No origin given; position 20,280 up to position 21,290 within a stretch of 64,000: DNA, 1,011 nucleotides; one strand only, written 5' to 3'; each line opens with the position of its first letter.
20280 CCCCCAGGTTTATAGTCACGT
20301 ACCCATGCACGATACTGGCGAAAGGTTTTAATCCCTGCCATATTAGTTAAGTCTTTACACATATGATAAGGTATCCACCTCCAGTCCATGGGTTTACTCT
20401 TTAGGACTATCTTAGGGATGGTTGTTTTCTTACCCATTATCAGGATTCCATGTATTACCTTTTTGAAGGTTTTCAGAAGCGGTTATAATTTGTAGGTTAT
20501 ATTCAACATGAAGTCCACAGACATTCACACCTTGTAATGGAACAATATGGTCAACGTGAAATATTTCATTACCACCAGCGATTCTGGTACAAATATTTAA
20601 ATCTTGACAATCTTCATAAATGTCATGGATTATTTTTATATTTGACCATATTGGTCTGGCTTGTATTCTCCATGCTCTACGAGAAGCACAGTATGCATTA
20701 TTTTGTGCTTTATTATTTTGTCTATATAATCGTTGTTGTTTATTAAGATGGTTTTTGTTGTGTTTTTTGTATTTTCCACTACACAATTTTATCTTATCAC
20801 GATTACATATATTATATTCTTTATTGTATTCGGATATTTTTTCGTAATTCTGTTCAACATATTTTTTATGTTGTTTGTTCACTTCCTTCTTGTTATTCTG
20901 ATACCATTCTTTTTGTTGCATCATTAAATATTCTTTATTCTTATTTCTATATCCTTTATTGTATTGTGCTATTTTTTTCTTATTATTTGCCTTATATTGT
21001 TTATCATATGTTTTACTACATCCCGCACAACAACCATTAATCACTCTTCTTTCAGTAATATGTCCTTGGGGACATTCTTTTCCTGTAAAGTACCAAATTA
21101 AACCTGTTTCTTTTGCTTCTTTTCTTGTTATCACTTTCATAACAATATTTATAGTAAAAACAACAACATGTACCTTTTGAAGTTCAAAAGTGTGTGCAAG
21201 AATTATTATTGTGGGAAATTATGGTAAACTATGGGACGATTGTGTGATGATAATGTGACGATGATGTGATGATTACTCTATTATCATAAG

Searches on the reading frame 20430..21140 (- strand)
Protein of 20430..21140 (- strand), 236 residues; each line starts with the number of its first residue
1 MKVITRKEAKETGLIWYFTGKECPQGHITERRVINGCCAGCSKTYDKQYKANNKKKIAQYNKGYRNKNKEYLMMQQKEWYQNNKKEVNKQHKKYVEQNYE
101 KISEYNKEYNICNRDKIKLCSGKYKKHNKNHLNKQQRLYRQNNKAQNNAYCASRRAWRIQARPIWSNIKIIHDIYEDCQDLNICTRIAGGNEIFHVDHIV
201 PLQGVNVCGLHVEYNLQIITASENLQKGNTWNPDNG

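Call 67: search_protein_families(library=phrogs, proteins=[window:20430-21140:-], max_evalue=0.001)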
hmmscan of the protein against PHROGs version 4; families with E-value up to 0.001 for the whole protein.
window:20430-21140:- (236 aa): 5 families
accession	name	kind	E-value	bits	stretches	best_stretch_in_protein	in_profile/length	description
phrog_26577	-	unknown function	1e-20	75.2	1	127-234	10-110/119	-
phrog_1081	-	unknown function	9.5e-15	55.4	1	1-61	1-61/67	-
phrog_1035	-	DNA, RNA and nucleotide metabolism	8.3e-12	46.5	1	118-231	93-214/271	endonuclease VII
phrog_23777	-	unknown function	0.00014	23.2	1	17-61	11-54/75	-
phrog_7091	-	DNA, RNA and nucleotide metabolism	0.00019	22.8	1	34-101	46-113/132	HNH endonuclease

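Call 68: search_protein_families(library=pfam, proteins=[window:20430-21140:-], max_evalue=0.001)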
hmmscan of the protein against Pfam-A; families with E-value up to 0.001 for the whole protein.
window:20430-21140:- (236 aa): 0 families
